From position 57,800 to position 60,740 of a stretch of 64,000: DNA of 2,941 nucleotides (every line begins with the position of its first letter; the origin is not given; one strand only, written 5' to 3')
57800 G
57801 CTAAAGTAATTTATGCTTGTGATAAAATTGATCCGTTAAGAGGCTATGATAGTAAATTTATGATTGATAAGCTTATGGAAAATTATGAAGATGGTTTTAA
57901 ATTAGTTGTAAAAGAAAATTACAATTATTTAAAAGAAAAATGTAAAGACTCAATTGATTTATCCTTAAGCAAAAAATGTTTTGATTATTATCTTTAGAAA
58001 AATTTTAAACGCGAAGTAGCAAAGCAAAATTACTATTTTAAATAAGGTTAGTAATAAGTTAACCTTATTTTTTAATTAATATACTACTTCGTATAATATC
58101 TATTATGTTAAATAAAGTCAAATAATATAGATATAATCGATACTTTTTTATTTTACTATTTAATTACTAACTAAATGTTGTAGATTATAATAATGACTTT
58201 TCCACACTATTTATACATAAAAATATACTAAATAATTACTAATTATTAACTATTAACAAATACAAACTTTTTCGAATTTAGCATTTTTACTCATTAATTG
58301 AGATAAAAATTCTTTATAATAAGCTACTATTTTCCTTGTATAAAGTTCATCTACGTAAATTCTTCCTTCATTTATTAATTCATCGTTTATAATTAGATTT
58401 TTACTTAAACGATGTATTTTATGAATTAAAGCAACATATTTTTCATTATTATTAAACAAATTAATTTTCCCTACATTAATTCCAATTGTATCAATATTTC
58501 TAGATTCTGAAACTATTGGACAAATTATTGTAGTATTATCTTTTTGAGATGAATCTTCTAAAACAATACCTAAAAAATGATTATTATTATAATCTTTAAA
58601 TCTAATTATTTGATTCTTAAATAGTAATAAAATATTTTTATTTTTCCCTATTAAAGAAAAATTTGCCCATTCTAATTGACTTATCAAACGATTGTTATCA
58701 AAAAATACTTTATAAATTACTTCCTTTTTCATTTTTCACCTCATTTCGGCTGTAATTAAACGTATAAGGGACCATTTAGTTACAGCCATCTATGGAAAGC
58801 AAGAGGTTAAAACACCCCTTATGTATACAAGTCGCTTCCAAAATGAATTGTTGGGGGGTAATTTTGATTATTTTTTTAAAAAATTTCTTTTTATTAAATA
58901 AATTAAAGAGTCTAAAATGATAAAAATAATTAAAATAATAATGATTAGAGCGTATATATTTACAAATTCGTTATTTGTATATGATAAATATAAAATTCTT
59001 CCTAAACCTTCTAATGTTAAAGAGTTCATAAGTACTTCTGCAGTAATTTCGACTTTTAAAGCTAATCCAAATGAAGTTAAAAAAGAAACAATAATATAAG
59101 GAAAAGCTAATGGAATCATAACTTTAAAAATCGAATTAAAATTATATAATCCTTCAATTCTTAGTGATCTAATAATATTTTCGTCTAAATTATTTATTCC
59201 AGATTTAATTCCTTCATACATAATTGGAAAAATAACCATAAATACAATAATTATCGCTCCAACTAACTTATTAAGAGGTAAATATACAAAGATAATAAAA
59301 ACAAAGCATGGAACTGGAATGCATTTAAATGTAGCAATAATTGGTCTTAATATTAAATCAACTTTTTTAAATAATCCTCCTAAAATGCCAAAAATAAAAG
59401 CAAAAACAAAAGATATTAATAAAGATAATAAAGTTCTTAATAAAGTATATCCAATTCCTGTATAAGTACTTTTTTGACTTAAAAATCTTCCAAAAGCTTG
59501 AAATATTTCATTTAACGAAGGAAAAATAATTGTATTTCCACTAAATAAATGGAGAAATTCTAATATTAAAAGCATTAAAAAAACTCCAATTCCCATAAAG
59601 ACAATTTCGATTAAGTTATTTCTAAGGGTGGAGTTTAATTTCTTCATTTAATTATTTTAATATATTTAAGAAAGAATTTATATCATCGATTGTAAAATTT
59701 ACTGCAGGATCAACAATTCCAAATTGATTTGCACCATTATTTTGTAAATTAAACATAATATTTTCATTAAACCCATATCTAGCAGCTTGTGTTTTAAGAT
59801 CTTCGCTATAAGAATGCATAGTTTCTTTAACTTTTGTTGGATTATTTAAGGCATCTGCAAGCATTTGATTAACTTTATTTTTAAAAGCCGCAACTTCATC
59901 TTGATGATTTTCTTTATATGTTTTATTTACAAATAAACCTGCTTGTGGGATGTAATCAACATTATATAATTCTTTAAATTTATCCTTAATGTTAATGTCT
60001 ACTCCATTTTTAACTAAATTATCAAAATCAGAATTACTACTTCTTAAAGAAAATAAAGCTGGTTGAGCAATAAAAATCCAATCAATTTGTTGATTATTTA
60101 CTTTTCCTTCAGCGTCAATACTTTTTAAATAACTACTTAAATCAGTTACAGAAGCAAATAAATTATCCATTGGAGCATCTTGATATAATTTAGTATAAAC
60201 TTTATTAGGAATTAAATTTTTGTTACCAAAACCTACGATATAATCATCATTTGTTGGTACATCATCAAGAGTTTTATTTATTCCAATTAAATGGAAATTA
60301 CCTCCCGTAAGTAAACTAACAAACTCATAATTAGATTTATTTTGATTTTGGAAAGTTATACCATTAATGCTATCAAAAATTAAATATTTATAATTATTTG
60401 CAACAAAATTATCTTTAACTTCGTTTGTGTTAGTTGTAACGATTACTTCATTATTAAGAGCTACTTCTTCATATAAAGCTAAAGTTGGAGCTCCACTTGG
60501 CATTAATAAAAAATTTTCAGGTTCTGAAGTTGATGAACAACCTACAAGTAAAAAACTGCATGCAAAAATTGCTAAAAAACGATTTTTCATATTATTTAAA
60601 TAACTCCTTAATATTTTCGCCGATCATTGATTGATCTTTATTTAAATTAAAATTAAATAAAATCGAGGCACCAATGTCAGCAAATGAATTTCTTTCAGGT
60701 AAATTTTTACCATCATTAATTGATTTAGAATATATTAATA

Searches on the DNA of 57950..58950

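Call 79: search_rna_families(source=window, start=57950, end=58950, threshold=evalue, max_evalue=1, show_alignments=2)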
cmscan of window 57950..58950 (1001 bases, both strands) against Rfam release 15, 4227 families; matches with E-value up to 1: 0.
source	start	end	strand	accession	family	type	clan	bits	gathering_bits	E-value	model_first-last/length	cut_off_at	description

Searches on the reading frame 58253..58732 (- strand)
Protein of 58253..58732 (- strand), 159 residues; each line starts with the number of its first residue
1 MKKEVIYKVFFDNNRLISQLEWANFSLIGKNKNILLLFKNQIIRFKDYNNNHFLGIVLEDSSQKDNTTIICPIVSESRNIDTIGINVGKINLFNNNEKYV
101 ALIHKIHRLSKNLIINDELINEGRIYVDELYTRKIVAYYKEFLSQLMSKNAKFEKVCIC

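Call 58: search_protein_families(library=pfam, proteins=[window:58253-58732:-], max_evalue=0.1)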
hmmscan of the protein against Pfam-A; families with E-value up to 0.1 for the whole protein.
window:58253-58732:- (159 aa): 1 family
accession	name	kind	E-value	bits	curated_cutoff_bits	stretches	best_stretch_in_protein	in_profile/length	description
PF02452.23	PemK_toxin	-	0.062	13.9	23.1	1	57-115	27-87/109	PemK-like, MazF-like toxin of type II toxin-antitoxin system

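Call 59: search_protein_families(library=ncbifam, proteins=[window:58253-58732:-], max_evalue=0.1)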
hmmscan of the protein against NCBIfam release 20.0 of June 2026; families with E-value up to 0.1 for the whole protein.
window:58253-58732:- (159 aa): 1 family
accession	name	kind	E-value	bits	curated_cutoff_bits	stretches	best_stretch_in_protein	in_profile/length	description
TIGR01689.1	EcbF-BcbF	subfamily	0.0088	16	162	1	45-128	17-98/126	capsule biosynthesis phosphatase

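Call 69: search_protein_representatives(protein=window:58253-58732:-)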
Query: 159 residues. Proteins with E-value up to 0.001 (for the whole library): 19; up to 1e-10: 4; up to 1e-30: 2. The best 19 are listed.
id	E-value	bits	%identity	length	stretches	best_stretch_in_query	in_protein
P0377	3.3e-73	260.8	78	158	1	1-159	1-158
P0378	5.4e-34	133.5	49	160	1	1-159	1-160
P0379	8.4e-17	77.7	95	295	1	117-159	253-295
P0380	2.1e-16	76.4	34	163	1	1-157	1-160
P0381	1.6e-09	54.1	30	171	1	2-150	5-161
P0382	1.6e-08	50.8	32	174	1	4-159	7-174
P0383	1.8e-08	50.6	29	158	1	13-159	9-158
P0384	3.7e-08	49.6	33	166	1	4-150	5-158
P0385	4.1e-07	46.3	31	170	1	2-159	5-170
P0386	1.6e-06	44.4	30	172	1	2-159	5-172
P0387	2.0e-06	44.0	39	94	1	69-154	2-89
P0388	8.7e-06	42.0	27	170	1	12-159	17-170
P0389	2.2e-05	40.6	27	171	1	4-147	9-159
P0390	1.4e-04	38.1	29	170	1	4-159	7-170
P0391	1.5e-04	38.0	37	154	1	47-117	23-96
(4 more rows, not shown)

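Call 76: predict_structure(alignment_id=A3)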
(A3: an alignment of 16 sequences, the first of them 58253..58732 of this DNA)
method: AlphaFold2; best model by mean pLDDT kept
length: 159 residues; sequences in the alignment: 16
mean_pLDDT: 76.5   pTM: 0.67
mean pLDDT of the five models: 76.5, 76.3, 75.7, 75.7, 75.0
residues with pLDDT >= 90: 50; 70-90: 59; 50-70: 31; < 50: 19
segments of 3 or more residues with pLDDT < 50: 7-12, 29-31, 151-158
pLDDT, mean of each block of 10 residues (from residue 1): 44 62 60 77 89 93 89 83 80 74 91 84 83 90 77 43
secondary structure, 60 per line:
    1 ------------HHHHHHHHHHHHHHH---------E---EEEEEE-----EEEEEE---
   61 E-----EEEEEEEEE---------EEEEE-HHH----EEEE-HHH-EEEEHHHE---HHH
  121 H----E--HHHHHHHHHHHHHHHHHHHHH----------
elements in order: H13-27 E41-46 E52-57 E67-75 E85-89 E98-101 E107-110 H118-121 H129-149

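Call 78: fold_search(model_id=the predicted structure, library=pdb)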
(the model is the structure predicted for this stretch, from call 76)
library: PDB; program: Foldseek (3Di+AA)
matches with E <= 10: 463; with E <= 0.001: 0
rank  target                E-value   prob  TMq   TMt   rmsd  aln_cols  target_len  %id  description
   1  9g7k_E                1.1e-03  1.00  0.48  0.62   4.0       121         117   12  Staphylococcus aureus MazF in complex with Nanobody 12 (released 2024-07-31)
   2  4rmo_A                1.1e-03  1.00  0.47  0.48   6.6       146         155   12  Crystal Structure of the CptIN Type III Toxin-Antitoxin System from Eubacterium rectale (released 2015-09-30)
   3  9ikd_B                1.7e-03  1.00  0.50  0.70   3.9       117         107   13  The apo structure of the MazF-mt3 toxin (released 2025-06-11)
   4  9g7k_B                2.6e-03  1.00  0.45  0.57   4.9       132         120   13  Staphylococcus aureus MazF in complex with Nanobody 12 (released 2024-07-31)
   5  5hk0_B                2.7e-03  1.00  0.47  0.66   4.0       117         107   12  Crystal structure of M. tuberculosis MazF-mt3 (Rv1991c) in complex with RNA (released 2017-01-18)
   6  9g7k_A                3.1e-03  1.00  0.49  0.63   3.7       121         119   12  Staphylococcus aureus MazF in complex with Nanobody 12 (released 2024-07-31)
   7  4mzp_B                3.3e-03  1.00  0.45  0.59   4.0       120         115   10  MazF from S. aureus crystal form III, C2221, 2.7 A (released 2014-05-21)
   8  4mzm_A                3.7e-03  1.00  0.44  0.57   4.2       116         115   12  MazF from S. aureus crystal form I, P212121, 2.1 A (released 2014-05-28)
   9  5hk0_A                5.2e-03  1.00  0.47  0.64   4.0       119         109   11  Crystal structure of M. tuberculosis MazF-mt3 (Rv1991c) in complex with RNA (released 2017-01-18)
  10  8zws_B                5.5e-03  1.00  0.46  0.64   4.1       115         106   12  Mtb. MazF-mt3 toxin in compleex with its antitoxin fragmant (released 2025-06-11)
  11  9g2a_B                5.9e-03  1.00  0.45  0.60   4.4       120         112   12  Staphylococcus aureus MazF in complex with nanobody 4 (released 2024-07-17)
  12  4mzm_B                6.2e-03  1.00  0.45  0.62   3.9       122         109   11  MazF from S. aureus crystal form I, P212121, 2.1 A (released 2014-05-28)
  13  4mzp_A                6.2e-03  1.00  0.45  0.60   4.0       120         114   10  MazF from S. aureus crystal form III, C2221, 2.7 A (released 2014-05-21)
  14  6a6x_B                7.0e-03  1.00  0.49  0.67   3.7       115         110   11  The crystal structure of the Mtb MazE-MazF-mt9 complex (released 2019-07-03)
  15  9g2g_B                7.0e-03  1.00  0.49  0.65   5.0       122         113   13  Staphylococcus aureus MazF in complex with nanobody 5 (released 2024-07-24)
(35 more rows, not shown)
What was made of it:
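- On MazF/PemK toxins (for the 159-aa ORF): The best Foldseek hits are MazF and CptN, with E about 1e-3 and target-normalised TM-score 0.6-0.7 (calls 76, 78).
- Closest known: Type III toxin-antitoxin RNA repeats. Same: A MazF/CptN-fold protein (call 78) occurs together with tandem direct repeats.
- The window encodes a 159-aa protein with a MazF/CptN fold (Foldseek E about 1e-3, target-normalised TM-score 0.6-0.7; calls 76, 78).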

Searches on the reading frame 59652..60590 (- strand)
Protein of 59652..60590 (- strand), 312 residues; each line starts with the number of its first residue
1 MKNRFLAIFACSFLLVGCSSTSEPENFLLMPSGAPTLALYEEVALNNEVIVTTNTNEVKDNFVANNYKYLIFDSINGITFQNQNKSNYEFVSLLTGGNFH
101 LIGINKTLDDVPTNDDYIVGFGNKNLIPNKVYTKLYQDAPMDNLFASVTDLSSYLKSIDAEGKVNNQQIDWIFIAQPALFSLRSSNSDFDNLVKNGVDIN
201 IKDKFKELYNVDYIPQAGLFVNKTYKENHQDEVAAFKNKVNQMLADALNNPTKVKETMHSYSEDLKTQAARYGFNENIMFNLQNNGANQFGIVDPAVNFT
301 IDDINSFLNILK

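Call 58: search_protein_families(library=pfam, proteins=[window:59652-60590:-], max_evalue=0.1)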
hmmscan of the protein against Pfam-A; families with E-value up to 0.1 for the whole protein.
window:59652-60590:- (312 aa): 0 families

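Call 59: search_protein_families(library=ncbifam, proteins=[window:59652-60590:-], max_evalue=0.1)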
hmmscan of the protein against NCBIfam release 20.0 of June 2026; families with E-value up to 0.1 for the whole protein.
window:59652-60590:- (312 aa): 1 family
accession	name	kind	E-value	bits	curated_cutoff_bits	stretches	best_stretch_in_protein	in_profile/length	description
NF007836.1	PRK10548.1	equivalog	0.023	15.1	116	0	222-271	45-95/110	flagella biosynthesis regulatory protein FliT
